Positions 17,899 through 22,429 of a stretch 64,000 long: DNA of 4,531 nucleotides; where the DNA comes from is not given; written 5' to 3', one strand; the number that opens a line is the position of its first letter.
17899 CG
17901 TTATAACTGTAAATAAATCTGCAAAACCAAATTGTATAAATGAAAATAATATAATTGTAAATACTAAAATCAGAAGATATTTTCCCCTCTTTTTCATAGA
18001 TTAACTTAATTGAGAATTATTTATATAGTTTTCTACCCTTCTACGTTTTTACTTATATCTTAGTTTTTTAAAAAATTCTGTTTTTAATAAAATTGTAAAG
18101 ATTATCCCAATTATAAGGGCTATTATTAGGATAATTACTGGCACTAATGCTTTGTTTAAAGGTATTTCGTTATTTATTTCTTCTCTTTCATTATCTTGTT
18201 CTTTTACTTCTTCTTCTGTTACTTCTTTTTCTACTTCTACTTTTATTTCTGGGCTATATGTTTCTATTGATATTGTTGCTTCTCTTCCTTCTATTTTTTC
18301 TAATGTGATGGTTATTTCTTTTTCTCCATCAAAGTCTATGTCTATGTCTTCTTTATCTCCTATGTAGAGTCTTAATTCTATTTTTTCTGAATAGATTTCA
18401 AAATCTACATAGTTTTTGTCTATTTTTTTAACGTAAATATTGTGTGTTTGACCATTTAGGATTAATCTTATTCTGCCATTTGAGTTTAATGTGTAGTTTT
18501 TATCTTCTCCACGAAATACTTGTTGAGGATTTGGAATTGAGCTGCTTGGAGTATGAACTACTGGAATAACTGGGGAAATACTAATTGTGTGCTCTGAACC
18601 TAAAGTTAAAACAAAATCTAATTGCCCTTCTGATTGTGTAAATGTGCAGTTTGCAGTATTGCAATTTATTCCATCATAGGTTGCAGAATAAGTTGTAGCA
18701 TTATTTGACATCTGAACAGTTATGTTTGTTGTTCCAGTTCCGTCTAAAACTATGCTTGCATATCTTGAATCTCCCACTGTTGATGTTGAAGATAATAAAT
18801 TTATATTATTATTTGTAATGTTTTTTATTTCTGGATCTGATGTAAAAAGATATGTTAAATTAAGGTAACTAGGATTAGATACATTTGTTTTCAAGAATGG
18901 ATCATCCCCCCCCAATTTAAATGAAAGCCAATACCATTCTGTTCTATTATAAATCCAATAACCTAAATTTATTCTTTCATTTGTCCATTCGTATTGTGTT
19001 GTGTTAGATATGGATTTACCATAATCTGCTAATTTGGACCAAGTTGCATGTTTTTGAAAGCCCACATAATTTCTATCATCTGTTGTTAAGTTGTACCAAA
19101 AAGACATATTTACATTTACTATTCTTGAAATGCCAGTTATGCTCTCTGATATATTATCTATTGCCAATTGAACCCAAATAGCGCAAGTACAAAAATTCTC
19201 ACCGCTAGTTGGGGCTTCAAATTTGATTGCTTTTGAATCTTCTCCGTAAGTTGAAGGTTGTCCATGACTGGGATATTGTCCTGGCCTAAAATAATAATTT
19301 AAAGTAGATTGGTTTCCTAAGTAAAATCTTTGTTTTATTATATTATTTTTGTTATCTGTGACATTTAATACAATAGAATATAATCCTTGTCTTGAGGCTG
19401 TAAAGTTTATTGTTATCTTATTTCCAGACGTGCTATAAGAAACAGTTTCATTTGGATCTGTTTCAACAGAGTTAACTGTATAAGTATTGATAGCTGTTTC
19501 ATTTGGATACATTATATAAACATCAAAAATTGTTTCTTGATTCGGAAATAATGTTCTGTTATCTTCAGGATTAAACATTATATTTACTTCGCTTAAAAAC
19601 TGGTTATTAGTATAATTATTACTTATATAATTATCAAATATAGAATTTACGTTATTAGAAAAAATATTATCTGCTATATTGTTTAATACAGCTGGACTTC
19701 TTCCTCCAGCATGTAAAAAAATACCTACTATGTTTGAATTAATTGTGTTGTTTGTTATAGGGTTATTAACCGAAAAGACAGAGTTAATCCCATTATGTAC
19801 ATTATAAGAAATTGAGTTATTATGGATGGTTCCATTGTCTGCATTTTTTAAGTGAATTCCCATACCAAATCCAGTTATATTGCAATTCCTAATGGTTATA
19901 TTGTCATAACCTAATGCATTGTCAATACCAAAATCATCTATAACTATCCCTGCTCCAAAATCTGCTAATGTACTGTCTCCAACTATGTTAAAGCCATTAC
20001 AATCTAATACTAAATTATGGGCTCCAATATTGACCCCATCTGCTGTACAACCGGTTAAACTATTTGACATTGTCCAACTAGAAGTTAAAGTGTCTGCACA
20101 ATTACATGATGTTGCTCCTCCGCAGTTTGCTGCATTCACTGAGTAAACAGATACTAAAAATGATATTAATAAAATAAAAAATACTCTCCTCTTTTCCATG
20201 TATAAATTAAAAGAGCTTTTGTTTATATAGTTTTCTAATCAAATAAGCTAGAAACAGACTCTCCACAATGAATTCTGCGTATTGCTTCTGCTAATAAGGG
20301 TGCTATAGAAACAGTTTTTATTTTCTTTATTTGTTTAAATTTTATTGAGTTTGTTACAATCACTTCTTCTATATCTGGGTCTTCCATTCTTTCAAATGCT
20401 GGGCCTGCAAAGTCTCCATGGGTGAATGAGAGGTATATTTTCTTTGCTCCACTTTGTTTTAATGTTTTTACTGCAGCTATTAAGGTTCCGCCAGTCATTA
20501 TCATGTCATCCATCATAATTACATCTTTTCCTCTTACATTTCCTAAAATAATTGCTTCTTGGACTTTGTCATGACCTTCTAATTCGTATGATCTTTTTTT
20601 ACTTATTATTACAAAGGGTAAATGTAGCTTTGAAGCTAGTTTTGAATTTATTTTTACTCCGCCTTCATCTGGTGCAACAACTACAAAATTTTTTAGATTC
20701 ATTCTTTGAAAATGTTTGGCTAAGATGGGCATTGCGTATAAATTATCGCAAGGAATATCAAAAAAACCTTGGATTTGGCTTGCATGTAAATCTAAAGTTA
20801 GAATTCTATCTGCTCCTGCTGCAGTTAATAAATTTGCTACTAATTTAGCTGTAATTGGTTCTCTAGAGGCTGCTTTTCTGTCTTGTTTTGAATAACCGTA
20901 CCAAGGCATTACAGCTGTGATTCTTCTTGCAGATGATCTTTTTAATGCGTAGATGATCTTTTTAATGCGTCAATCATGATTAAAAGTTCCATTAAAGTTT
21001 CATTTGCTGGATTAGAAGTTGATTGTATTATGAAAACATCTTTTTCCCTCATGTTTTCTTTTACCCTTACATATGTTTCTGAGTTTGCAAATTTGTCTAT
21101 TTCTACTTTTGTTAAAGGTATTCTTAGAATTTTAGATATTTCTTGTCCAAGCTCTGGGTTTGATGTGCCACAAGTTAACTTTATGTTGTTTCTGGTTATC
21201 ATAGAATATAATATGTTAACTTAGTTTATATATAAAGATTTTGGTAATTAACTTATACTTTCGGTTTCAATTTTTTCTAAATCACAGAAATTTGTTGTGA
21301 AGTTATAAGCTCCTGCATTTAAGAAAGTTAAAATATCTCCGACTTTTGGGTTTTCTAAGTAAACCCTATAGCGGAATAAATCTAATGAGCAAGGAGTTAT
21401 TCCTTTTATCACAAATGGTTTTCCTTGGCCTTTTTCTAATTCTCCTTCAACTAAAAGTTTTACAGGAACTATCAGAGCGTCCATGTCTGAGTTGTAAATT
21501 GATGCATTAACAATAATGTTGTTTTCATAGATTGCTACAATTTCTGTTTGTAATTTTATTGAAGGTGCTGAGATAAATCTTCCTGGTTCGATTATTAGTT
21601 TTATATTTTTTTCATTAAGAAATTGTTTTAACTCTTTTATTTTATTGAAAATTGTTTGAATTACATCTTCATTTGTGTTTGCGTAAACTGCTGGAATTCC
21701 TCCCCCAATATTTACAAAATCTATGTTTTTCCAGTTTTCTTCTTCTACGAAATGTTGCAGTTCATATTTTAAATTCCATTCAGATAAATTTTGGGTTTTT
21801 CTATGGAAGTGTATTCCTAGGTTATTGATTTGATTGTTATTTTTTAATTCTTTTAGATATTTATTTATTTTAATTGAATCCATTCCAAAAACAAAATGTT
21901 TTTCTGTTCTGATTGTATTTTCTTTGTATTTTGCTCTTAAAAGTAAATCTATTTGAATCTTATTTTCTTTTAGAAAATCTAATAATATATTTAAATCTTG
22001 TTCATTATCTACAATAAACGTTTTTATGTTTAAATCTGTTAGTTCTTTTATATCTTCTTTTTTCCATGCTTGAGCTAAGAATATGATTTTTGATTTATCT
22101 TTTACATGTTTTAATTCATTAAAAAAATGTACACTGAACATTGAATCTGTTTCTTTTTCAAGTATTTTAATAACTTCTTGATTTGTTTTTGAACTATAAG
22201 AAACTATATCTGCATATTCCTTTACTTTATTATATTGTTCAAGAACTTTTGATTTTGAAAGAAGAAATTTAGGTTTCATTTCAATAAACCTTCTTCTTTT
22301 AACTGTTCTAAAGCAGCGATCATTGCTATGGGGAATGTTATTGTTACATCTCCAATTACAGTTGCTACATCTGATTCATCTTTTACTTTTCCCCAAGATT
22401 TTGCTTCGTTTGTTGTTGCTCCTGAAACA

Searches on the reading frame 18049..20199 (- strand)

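Call 54: search_protein_families(library=pfam, proteins=[window:18049-20199:-], max_evalue=0.01)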
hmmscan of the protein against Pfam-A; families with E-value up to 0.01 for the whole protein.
window:18049-20199:- (716 aa): 2 families
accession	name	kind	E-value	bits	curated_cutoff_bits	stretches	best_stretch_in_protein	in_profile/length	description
PF05048.19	NosD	-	1.9e-07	31.2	23.6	1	35-208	38-197/212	Periplasmic copper-binding protein (NosD)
PF13229.12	Beta_helix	-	2.7e-06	27.6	25.9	1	48-200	13-157/158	Right handed beta helix region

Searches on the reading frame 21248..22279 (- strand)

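Call 69: search_protein_families(library=pfam, proteins=[window:21248-22279:-], max_evalue=0.001)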
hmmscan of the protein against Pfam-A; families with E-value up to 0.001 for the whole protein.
window:21248-22279:- (343 aa): 1 family
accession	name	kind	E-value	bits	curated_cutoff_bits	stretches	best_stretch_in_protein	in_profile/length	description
PF02784.22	Orn_Arg_deC_N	-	3.9e-18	66.2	23.4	1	14-238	6-247/247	Pyridoxal-dependent decarboxylase, pyridoxal binding domain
